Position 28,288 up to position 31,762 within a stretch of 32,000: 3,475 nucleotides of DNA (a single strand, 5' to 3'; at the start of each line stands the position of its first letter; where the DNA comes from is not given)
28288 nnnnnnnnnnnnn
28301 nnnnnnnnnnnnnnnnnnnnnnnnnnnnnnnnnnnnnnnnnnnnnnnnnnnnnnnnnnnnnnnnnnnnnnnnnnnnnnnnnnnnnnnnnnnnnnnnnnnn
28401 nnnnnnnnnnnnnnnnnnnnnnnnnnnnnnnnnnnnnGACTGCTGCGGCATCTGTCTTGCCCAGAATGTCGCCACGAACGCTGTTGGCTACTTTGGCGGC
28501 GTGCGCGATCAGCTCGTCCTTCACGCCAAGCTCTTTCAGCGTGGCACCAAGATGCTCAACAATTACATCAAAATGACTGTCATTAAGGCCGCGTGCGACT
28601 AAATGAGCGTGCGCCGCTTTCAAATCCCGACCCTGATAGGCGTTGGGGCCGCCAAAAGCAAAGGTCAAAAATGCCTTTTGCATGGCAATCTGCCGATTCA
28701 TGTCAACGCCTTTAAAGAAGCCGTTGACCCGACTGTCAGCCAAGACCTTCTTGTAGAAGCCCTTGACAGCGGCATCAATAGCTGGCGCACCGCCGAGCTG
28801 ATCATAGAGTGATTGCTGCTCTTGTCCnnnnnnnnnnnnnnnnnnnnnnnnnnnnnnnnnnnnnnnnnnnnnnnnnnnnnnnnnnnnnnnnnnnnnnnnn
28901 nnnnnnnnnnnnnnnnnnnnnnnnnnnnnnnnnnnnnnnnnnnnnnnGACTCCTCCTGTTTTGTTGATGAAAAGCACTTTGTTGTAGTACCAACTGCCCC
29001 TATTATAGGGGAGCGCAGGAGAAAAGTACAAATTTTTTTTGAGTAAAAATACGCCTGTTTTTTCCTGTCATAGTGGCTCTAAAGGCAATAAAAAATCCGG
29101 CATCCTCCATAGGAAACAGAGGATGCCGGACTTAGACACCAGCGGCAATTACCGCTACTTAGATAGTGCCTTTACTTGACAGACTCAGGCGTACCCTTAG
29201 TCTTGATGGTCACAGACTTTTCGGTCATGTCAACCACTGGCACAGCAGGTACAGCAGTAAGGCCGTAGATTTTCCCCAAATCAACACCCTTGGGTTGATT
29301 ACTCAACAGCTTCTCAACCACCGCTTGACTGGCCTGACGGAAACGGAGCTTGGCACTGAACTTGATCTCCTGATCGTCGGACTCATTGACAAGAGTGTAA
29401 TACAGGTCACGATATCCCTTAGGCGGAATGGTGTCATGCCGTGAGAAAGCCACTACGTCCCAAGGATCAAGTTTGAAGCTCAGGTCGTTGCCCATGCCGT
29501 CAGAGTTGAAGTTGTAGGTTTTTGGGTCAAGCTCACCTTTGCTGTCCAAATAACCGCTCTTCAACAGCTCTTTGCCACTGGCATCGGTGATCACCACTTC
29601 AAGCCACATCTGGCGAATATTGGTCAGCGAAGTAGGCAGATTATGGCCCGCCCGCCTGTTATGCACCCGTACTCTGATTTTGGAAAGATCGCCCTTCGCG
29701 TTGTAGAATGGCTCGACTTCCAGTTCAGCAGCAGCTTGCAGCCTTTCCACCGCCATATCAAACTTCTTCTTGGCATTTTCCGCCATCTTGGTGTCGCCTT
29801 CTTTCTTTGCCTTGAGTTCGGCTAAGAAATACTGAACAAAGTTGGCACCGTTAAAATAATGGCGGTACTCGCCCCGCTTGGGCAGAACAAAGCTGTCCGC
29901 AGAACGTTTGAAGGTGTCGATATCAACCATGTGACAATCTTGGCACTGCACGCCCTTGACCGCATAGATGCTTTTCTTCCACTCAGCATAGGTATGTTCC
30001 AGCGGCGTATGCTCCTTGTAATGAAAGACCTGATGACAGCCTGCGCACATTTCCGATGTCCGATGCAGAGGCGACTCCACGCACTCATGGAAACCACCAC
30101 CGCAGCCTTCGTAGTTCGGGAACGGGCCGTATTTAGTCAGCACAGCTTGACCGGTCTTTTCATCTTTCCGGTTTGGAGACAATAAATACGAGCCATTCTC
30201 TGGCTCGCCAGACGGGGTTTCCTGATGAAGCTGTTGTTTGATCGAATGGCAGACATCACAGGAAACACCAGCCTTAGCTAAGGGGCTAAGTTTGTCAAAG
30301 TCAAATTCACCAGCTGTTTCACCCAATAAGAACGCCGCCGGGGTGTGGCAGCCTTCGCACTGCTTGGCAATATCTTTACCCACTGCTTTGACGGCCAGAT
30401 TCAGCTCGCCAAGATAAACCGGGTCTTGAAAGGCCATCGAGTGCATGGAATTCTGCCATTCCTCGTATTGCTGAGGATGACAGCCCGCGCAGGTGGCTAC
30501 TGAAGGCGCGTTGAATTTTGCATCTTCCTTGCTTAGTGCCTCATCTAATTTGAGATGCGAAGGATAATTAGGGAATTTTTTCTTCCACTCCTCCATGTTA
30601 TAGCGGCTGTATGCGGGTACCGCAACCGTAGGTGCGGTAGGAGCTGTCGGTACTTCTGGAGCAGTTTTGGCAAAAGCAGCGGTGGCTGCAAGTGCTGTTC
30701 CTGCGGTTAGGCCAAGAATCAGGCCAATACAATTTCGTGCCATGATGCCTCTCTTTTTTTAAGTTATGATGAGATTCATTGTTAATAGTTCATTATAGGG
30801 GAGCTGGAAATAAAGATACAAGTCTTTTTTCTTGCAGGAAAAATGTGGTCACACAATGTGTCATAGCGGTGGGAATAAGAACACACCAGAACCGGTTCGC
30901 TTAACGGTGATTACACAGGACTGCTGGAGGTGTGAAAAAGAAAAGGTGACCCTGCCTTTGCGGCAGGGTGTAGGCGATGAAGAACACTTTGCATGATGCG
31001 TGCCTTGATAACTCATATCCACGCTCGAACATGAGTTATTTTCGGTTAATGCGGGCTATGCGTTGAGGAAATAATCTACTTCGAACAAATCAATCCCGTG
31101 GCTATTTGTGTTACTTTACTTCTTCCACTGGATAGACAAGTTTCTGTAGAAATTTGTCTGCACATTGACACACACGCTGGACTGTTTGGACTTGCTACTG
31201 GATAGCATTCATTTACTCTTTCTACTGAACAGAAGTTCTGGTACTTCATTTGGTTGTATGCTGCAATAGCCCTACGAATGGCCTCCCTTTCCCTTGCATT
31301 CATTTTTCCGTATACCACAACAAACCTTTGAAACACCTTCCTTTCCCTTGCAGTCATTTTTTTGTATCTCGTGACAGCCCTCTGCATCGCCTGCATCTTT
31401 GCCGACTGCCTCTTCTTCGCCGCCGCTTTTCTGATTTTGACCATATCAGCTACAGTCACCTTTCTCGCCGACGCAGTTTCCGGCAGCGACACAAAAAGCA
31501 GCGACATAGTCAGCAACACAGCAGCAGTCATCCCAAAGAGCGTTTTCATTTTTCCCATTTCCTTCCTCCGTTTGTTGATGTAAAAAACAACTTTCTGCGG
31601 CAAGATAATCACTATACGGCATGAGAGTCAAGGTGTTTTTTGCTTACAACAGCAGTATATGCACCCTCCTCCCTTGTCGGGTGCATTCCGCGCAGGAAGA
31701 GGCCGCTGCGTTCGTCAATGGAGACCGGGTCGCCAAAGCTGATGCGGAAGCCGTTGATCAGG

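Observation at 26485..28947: Exported globin - pentahaem cytochrome c - globin fusion: 7 predicted haems on one periplasmic polypeptide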

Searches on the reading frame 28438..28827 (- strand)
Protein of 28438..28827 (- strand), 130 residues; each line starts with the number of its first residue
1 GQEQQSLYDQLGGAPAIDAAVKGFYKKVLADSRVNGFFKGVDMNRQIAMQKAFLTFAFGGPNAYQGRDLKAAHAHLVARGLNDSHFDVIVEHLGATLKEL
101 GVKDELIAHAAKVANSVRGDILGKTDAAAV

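Call 42: search_protein_representatives(protein=window:28438-28827:-)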
Query: 130 residues. Proteins with E-value up to 0.001 (for the whole library): 4088; up to 1e-10: 1518; up to 1e-30: 99. The best 150 are listed.
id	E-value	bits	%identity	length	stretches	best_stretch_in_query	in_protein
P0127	1.9e-284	941.4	40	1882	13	5-127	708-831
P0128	5.4e-232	772.1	51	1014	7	3-126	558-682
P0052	4.5e-193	646.5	59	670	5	4-123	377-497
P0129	1.0e-152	516.2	47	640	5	5-126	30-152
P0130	3.7e-105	362.7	38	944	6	5-126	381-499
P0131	9.1e-99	342.1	31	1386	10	7-122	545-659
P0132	4.1e-89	310.9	31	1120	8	4-118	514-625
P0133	3.8e-86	301.3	33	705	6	5-125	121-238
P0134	3.8e-80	282.0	37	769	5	5-123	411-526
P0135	7.4e-78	274.6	45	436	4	4-123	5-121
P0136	3.2e-77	272.5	30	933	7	4-122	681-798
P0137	2.6e-73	259.9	43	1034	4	4-128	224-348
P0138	8.0e-72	255.1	43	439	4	4-123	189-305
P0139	2.0e-71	253.8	51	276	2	2-122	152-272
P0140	2.0e-70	250.6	45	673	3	4-124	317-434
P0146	1.0e-56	206.3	82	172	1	4-124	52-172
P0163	2.4e-43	163.2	64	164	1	4-124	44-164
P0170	2.1e-40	153.7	64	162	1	4-123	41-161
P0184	2.2e-37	143.9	58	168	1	4-123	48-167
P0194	1.1e-34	135.2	57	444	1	3-124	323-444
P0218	2.3e-31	124.5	55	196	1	4-126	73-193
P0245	6.0e-29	116.7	55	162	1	5-124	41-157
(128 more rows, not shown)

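Call 49: find_encoding_contigs(protein=P0194, flank=6000, max_places=3)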
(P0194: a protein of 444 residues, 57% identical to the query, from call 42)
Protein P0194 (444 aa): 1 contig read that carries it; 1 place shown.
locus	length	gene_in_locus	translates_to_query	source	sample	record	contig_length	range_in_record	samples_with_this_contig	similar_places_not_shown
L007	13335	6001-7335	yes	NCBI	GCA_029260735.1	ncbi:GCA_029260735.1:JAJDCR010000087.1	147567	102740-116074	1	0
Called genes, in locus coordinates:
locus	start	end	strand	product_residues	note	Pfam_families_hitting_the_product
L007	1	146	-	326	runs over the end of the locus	-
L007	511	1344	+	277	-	PF13385:Laminin_G_3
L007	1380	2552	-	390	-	PF13426:PAS_9 (weak), PF08447:PAS_3, PF00512:HisKA, PF02518:HATPase_c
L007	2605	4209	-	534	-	PF00072:Response_reg, PF28427:SKAP (weak), PF00512:HisKA (weak), PF02518:HATPase_c, PF00072:Response_reg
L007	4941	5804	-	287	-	PF00520:Ion_trans, PF07885:Ion_trans_2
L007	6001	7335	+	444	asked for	PF14537:Cytochrom_c3_2 (faint), PF13435:Cytochrome_C554, PF01152:Bac_globin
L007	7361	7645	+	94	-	PF16697:Yop-YscD_cpl, PF00498:FHA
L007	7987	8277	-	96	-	PF00111:Fer2 (weak)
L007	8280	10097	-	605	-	PF00474:SSF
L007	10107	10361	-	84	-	PF13937:DUF4212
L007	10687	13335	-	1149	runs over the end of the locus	PF12576:DUF3754 (weak)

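Call 50: search_protein_families(library=pfam, proteins=[P0194, P0146, P0170, P0218, P0245], max_evalue=0.01)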
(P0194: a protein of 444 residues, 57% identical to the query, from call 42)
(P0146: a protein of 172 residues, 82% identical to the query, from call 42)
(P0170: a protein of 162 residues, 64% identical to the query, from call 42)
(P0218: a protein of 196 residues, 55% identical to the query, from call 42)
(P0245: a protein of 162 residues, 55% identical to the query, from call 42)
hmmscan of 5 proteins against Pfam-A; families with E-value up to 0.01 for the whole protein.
P0194 (444 aa): 5 families
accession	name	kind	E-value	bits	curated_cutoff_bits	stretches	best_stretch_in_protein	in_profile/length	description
PF01152.27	Bac_globin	-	7.2e-17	62.1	21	1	326-442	1-120/121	Bacterial-like globin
PF13435.11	Cytochrome_C554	-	8.5e-13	49.5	20.8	1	36-110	1-84/84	Cytochrome c554 and c-prime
PF14537.11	Cytochrom_c3_2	-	2.4e-05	25.1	25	1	84-158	8-67/79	Cytochrome c3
PF14522.11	Cytochrome_C7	-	0.0011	19.2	24.8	1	81-156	12-67/67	Cytochrome c7 and related cytochrome c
PF22113.1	Mtrc-MtrF_II-IV_dom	-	0.0058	16.6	30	0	32-157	26-129/176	Outer membrane cytochrome MtrC/MtrF-like, domains II/IV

P0146 (172 aa): 2 families
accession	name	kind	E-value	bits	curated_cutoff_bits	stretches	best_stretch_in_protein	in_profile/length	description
PF01152.27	Bac_globin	-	2.7e-18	66.7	21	1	54-170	1-120/121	Bacterial-like globin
PF11563.14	Protoglobin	-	0.0055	17.1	25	1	62-109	30-78/158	Protoglobin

P0170 (162 aa): 2 families
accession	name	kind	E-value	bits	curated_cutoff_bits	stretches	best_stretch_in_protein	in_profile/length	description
PF01152.27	Bac_globin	-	1e-16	61.6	21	1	43-156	1-116/121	Bacterial-like globin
PF11563.14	Protoglobin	-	0.00029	21.3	25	1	51-135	30-115/158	Protoglobin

P0218 (196 aa): 2 families
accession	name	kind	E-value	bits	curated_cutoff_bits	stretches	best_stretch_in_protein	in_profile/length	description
PF01152.27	Bac_globin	-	2.2e-16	60.6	21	1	75-189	1-120/121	Bacterial-like globin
PF11563.14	Protoglobin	-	0.0061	17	25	0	84-134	31-82/158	Protoglobin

P0245 (162 aa): 2 families
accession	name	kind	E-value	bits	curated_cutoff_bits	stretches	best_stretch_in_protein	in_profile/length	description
PF01152.27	Bac_globin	-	1e-18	68.1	21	1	42-155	1-120/121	Bacterial-like globin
PF11563.14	Protoglobin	-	0.00082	19.8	25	1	50-97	30-78/158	Protoglobin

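Call 79: list_cluster_members(proteins=[P0146, P0170, P0163, P0184, P0245, P0218, P0194, P0028, P0045, P0023])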
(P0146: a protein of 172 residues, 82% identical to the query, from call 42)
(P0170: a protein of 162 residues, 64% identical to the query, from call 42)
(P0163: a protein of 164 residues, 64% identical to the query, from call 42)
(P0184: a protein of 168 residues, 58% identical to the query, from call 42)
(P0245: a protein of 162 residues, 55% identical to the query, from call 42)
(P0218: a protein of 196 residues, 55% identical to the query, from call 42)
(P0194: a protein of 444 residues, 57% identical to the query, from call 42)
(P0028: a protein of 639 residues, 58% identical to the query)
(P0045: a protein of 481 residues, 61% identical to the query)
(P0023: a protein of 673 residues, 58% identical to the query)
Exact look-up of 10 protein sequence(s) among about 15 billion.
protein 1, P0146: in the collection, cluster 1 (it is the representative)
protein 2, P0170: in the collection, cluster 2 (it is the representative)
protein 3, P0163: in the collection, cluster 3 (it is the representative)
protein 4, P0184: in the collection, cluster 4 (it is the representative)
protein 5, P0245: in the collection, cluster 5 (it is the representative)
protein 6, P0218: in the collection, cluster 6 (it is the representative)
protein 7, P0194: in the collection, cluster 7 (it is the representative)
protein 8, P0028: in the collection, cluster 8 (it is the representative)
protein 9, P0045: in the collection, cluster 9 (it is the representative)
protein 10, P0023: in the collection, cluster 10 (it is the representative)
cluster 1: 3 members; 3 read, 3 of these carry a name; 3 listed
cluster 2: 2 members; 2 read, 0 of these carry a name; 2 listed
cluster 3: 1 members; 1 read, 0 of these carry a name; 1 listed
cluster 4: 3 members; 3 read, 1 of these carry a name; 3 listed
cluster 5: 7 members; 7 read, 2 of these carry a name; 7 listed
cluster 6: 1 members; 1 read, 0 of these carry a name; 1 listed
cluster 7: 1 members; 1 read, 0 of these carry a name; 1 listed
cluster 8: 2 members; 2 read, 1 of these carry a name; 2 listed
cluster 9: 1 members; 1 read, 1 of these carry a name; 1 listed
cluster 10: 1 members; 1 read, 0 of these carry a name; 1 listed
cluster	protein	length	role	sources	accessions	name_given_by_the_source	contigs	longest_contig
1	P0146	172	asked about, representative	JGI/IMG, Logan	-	hemoglobin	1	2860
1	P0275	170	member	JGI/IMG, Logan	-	hemoglobin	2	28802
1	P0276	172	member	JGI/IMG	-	hemoglobin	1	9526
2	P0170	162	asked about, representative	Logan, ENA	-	-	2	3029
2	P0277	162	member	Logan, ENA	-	-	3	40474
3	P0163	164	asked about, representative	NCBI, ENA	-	-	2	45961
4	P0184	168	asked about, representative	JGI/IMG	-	-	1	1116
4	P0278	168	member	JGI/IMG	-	hemoglobin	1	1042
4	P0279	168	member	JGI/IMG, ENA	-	-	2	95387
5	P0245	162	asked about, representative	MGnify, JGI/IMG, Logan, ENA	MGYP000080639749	CR=1 FL=1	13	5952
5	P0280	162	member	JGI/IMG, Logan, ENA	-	hemoglobin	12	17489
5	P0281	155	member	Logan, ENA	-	-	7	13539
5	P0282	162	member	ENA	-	-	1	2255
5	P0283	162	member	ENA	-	-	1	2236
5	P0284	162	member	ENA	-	-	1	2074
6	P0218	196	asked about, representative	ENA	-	-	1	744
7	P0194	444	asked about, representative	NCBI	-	-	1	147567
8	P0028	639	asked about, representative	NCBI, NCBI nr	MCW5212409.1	cytochrome C [Desulfobulbus sp. TB]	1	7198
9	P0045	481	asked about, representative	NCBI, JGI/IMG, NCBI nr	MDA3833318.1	MAG: multiheme c-type cytochrome [Spirochaetales bacterium] | hypothetical protein | multiheme c-type cytochrome [Spirochaetales bacterium]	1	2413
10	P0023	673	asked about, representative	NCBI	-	-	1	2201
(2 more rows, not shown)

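Call 100: find_homologous_proteins(query=P0194, max_evalue=1e-10)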
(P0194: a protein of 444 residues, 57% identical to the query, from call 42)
Query P0194 (444 aa): 739 proteins with E <= 1e-10 among 7077 candidates; the best 120 are listed.
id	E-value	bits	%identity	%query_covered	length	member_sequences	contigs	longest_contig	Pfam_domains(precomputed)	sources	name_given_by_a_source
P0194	0.0e+0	1008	100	100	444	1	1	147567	PF14537.12,PF13435.12,PF01152.28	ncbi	-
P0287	5.0e-107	376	53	69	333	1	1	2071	PF13435.12,PF14522.12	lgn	-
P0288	2.2e-104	368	51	71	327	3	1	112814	PF14537.12,PF13435.12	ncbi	-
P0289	3.4e-78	281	41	66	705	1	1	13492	PF14537.12,PF13435.12,PF14522.12,PF22113.2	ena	-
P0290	7.5e-78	280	40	68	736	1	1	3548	PF09699.16,PF14537.12,PF13435.12,PF14522.12,PF22113.2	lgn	-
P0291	2.0e-77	279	46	64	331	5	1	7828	PF13435.12,PF14522.12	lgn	-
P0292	3.1e-77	278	43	63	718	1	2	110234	PF14537.12,PF13435.12,PF14522.12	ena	-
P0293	5.8e-77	277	41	69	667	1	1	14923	PF14537.12,PF13435.12,PF14522.12,PF22113.2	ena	-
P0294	7.9e-77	277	43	69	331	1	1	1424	PF13435.12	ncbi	-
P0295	1.2e-76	276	37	70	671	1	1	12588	PF09699.16,PF14537.12,PF13435.12,PF14522.12,PF22113.2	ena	-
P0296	1.6e-76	276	37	70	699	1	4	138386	PF14537.12,PF13435.12,PF14522.12,PF22113.2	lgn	-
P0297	2.3e-76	275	38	69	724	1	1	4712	PF09699.16,PF14537.12,PF13435.12,PF14522.12,PF22113.2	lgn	-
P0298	4.6e-76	274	43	70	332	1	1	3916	PF13435.12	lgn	-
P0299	5.3e-76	274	43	70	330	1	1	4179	PF13435.12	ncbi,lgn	-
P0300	6.7e-76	274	36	76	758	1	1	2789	PF14537.12,PF13435.12,PF14522.12,PF22113.2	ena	-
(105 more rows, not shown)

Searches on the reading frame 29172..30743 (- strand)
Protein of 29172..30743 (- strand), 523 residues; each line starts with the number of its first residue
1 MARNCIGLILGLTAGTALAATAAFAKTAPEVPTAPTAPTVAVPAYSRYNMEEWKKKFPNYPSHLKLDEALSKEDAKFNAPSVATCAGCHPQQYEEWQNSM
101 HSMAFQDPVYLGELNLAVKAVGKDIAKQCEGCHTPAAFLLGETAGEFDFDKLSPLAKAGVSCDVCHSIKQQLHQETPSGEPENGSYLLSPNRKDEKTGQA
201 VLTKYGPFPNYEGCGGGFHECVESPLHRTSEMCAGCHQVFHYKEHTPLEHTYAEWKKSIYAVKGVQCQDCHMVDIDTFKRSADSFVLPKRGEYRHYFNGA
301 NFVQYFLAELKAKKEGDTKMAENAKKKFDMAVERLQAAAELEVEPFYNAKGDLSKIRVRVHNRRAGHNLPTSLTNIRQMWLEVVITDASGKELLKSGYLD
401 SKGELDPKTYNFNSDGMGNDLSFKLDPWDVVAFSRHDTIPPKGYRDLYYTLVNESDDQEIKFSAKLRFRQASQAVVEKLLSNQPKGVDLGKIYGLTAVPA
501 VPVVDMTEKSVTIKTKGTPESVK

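Call 4: search_protein_families(library=pfam, proteins=[window:29172-30743:-], max_evalue=0.01)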
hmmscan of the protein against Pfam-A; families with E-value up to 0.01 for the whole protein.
window:29172-30743:- (523 aa): 5 families
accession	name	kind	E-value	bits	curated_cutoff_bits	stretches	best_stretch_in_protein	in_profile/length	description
PF13435.11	Cytochrome_C554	-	1.5e-11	45.5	20.8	1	84-167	1-84/84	Cytochrome c554 and c-prime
PF22113.1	Mtrc-MtrF_II-IV_dom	-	0.0001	22.3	30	1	69-136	107-166/176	Outer membrane cytochrome MtrC/MtrF-like, domains II/IV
PF14537.11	Cytochrom_c3_2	-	0.00052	20.9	25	0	84-171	8-69/79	Cytochrome c3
PF14522.11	Cytochrome_C7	-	0.00079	19.6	24.8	0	126-172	13-54/67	Cytochrome c7 and related cytochrome c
PF02335.20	Cytochrom_C552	-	0.0069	15.8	24.1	0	252-274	232-254/438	Cytochrome c552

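Call 88: search_protein_families(library=ncbifam, proteins=[window:29172-30743:-], max_evalue=0.001)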
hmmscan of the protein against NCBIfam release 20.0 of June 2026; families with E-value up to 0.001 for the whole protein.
window:29172-30743:- (523 aa): 4 families
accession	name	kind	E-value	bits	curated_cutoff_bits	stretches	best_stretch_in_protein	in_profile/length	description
NF040886.1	cyt_C_like_Sec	equivalog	7.9e-10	37.9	250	0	83-273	46-252/423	multiheme c-type cytochrome (seleno)protein ExtKL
NF041198.1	UshA_like_PCGU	equivalog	4.3e-08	32.2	275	1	80-176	406-488/519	UshA-like (seleno)protein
TIGR03153.1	cytochr_NrfH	equivalog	5.7e-05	23.2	134.2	0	226-273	24-61/138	cytochrome c nitrite reductase small subunit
NF041028.1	decahem_GSU2203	exception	0.00011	21.6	325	0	82-174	36-116/317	GSU2203 family decaheme c-type cytochrome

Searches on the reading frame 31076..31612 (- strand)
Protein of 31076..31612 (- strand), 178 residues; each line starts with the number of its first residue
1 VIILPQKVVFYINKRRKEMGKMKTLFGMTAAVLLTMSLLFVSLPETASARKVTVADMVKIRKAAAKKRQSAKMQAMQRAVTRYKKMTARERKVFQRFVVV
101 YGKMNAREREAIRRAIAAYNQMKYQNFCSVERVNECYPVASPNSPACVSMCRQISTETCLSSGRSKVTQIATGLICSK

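Call 4: search_protein_families(library=pfam, proteins=[window:31076-31612:-], max_evalue=0.01)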
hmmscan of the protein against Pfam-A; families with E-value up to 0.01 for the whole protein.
window:31076-31612:- (178 aa): 1 family
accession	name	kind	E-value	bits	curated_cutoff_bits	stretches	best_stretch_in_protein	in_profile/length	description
PF11304.13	DUF3106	-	4.8e-05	24.2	24.3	1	68-125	22-79/104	Protein of unknown function (DUF3106)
